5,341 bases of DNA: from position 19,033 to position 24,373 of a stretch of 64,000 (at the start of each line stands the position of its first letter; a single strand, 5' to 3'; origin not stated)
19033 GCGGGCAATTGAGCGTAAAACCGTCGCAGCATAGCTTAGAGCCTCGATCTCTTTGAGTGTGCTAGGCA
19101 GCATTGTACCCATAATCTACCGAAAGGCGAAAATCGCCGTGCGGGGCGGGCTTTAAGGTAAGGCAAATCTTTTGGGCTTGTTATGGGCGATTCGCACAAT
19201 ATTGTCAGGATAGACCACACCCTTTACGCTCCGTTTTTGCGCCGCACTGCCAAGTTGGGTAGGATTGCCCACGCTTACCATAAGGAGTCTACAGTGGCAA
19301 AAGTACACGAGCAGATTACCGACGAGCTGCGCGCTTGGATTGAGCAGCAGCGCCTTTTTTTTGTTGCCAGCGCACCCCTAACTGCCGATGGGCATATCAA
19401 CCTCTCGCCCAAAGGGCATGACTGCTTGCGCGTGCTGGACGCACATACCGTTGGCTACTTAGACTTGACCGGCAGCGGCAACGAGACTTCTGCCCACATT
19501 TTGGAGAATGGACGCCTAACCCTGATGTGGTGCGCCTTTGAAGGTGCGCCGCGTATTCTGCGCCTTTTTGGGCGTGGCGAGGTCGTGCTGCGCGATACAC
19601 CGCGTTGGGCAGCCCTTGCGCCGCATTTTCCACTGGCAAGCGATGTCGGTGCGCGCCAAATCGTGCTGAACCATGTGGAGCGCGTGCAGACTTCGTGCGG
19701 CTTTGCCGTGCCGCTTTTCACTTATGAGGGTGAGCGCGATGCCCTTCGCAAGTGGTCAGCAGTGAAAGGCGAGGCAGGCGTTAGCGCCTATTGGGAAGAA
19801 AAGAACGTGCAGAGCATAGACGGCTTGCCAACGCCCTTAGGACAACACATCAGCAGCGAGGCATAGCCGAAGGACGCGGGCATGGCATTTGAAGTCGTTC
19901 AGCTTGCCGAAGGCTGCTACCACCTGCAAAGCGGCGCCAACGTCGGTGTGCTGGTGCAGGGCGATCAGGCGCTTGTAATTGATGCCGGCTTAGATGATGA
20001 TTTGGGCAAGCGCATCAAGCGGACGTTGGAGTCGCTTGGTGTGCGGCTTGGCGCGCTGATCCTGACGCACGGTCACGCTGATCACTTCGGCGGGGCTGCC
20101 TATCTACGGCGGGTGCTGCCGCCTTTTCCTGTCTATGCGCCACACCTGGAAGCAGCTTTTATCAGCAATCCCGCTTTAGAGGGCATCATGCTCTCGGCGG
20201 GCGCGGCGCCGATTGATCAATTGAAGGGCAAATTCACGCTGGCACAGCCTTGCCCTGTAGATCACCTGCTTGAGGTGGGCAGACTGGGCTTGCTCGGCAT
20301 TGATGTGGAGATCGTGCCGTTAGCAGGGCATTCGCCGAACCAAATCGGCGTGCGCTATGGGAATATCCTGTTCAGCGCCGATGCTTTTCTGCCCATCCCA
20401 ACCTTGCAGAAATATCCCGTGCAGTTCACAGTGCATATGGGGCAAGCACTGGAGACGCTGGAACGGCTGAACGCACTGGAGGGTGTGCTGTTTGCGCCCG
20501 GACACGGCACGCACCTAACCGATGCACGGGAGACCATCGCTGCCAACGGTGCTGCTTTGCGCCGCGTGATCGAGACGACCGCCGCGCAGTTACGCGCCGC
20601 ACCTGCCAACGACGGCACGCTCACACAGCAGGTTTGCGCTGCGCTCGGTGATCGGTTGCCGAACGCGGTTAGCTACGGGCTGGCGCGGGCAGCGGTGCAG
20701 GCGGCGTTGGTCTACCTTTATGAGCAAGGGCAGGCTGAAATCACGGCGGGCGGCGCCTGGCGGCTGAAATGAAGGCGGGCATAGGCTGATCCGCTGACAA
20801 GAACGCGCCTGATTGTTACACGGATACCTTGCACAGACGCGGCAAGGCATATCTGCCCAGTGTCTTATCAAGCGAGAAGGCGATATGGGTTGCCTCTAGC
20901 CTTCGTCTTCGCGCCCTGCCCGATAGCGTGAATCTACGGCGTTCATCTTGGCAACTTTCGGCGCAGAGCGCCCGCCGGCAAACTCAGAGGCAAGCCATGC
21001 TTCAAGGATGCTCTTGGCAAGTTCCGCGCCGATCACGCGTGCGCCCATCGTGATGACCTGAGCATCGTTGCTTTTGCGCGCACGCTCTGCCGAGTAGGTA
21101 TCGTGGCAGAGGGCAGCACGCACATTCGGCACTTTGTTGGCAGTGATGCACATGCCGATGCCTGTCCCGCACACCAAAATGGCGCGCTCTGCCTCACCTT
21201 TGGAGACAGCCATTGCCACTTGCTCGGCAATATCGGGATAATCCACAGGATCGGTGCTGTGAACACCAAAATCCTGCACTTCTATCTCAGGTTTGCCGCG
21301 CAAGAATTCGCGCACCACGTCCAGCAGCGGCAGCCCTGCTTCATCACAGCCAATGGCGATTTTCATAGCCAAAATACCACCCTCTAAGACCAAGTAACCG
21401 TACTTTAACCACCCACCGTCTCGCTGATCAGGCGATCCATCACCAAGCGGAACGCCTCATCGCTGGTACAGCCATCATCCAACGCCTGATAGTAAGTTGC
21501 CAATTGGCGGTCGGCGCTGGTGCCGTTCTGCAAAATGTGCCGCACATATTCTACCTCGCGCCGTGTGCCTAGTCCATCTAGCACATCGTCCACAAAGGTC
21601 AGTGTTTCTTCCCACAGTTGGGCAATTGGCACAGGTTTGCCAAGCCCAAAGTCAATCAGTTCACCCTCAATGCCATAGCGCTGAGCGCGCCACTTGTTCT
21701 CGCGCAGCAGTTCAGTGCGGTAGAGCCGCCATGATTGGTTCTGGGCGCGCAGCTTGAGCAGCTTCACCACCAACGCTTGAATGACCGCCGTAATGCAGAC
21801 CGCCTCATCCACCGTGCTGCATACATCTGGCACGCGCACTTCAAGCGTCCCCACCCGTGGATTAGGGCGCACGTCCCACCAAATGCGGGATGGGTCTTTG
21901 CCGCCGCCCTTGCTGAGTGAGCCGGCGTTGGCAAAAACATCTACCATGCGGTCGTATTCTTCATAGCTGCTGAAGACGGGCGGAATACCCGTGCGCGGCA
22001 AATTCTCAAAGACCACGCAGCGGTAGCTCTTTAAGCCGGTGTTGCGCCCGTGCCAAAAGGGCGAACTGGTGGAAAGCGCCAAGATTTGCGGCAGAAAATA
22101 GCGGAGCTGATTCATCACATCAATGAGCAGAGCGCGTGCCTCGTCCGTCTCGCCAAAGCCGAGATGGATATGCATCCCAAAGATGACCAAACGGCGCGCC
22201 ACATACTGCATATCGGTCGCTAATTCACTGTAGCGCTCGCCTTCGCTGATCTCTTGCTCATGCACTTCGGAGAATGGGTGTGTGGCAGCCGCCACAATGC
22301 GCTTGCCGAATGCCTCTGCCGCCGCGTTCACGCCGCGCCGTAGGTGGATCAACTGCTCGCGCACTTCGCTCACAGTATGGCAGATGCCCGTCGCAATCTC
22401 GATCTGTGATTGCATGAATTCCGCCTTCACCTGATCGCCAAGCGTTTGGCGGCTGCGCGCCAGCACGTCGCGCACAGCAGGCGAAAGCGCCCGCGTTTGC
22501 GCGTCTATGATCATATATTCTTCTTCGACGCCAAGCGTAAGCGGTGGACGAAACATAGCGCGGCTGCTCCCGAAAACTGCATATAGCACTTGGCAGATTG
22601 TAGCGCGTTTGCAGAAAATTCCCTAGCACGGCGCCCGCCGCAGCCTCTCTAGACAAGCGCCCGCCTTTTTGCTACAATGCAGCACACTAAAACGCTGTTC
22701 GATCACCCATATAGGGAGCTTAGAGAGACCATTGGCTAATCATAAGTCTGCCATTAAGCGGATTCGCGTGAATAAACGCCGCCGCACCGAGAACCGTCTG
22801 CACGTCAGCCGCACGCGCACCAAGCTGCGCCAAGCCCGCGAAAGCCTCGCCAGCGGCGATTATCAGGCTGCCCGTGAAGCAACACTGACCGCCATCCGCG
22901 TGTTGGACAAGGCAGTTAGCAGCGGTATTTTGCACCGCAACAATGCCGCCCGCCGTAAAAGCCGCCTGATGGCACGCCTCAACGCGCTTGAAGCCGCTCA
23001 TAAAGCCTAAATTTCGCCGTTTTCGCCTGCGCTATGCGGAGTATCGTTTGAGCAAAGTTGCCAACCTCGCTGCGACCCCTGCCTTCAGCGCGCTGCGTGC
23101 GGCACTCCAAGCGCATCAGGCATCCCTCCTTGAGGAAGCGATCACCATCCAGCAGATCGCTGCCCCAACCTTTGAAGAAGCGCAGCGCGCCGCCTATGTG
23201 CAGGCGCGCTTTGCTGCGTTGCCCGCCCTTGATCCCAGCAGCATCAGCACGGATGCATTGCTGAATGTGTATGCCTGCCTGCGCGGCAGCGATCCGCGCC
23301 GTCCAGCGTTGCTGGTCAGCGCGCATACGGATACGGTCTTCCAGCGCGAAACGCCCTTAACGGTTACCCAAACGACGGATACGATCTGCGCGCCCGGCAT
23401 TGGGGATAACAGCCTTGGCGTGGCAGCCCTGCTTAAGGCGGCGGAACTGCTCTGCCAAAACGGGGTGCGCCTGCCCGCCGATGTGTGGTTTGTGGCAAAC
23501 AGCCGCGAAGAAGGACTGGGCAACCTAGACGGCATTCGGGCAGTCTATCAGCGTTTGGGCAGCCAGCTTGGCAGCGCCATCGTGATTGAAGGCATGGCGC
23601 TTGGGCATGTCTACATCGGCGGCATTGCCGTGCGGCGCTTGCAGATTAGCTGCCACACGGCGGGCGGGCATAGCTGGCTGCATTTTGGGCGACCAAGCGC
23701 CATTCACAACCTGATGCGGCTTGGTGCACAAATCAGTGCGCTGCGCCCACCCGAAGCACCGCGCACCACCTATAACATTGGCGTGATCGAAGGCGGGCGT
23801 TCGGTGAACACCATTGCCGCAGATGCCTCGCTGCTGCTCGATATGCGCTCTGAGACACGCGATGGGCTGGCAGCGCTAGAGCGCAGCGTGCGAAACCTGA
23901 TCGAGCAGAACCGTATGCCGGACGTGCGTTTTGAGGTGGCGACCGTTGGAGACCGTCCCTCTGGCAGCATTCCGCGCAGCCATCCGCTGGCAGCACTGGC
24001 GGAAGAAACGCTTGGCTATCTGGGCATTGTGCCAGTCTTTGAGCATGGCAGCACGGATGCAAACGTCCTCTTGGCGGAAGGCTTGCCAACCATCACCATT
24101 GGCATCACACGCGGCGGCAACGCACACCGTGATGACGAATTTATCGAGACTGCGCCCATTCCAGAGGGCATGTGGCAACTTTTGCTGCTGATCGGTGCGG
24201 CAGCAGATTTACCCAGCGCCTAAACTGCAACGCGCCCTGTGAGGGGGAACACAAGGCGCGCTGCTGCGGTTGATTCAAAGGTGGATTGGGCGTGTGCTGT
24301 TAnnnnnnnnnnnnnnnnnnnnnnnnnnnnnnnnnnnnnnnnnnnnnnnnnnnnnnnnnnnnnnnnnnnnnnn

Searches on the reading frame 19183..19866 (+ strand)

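Call 11: search_protein_families(library=pfam, proteins=[window:19183-19866:+], max_evalue=0.001)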
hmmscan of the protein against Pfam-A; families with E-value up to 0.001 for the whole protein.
window:19183-19866:+ (227 aa): 1 family
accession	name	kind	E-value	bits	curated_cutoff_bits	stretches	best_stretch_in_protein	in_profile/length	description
PF01243.27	PNPOx_N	-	3.5e-12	47.2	28.1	1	45-172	1-120/120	Pyridoxamine 5'-phosphate oxidase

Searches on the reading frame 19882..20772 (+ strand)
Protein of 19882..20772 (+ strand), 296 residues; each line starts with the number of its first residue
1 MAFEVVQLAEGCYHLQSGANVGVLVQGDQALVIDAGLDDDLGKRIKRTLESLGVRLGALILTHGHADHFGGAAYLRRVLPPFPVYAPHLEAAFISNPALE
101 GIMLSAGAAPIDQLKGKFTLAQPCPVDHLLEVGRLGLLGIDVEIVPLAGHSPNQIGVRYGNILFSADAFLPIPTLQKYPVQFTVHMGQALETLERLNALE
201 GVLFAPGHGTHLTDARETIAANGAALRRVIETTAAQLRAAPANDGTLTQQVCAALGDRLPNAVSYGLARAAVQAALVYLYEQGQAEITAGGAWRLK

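Call 11: search_protein_families(library=pfam, proteins=[window:19882-20772:+], max_evalue=0.001)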
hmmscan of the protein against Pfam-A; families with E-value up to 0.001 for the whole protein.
window:19882-20772:+ (296 aa): 2 families
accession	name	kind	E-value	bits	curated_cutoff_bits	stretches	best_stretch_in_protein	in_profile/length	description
PF00753.33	Lactamase_B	-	1.2e-20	74.7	22.7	1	19-208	6-196/196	Metallo-beta-lactamase superfamily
PF12706.13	Lactamase_B_2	-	4.6e-07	30.1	27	1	31-88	3-64/200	Beta-lactamase superfamily domain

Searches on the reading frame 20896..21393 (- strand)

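Call 11: search_protein_families(library=pfam, proteins=[window:20896-21393:-], max_evalue=0.001)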
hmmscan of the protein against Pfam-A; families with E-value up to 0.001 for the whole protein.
window:20896-21393:- (165 aa): 1 family
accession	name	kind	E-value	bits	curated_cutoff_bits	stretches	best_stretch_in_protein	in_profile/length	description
PF02502.23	LacAB_rpiB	-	7.9e-55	185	24.7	1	12-150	1-138/138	Ribose/Galactose Isomerase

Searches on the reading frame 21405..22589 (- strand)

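Call 11: search_protein_families(library=pfam, proteins=[window:21405-22589:-], max_evalue=0.001)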
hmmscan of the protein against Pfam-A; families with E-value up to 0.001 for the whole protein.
window:21405-22589:- (394 aa): 1 family
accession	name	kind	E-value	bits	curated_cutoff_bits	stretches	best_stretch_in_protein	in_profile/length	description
PF04107.18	GCS2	-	2.2e-55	188.5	21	1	19-306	1-290/291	Glutamate-cysteine ligase family 2(GCS2)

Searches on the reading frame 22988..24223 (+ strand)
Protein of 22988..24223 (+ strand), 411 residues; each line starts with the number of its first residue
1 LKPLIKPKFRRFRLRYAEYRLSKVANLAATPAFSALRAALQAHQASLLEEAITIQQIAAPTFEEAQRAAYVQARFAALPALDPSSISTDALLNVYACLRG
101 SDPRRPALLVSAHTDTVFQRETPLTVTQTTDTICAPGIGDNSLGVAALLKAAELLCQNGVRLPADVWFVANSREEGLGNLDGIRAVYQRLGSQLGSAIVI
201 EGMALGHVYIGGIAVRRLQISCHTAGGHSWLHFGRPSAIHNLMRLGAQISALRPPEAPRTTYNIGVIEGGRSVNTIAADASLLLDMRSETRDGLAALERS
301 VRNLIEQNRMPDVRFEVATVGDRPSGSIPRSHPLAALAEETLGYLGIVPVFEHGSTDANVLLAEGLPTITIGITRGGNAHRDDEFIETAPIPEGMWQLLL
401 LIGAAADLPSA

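Call 11: search_protein_families(library=pfam, proteins=[window:22988-24223:+], max_evalue=0.001)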
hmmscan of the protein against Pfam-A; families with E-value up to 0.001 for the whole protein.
window:22988-24223:+ (411 aa): 3 families
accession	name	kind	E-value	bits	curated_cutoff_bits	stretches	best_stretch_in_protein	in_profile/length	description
PF01546.33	Peptidase_M20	-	1.1e-18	68.3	24.6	1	109-395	1-197/206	Peptidase family M20/M25/M40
PF04389.22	Peptidase_M28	-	3.3e-12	47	21.3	1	93-176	1-68/193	Peptidase family M28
PF07687.19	M20_dimer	-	1.7e-09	38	21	1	225-307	16-101/107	Peptidase dimerisation domain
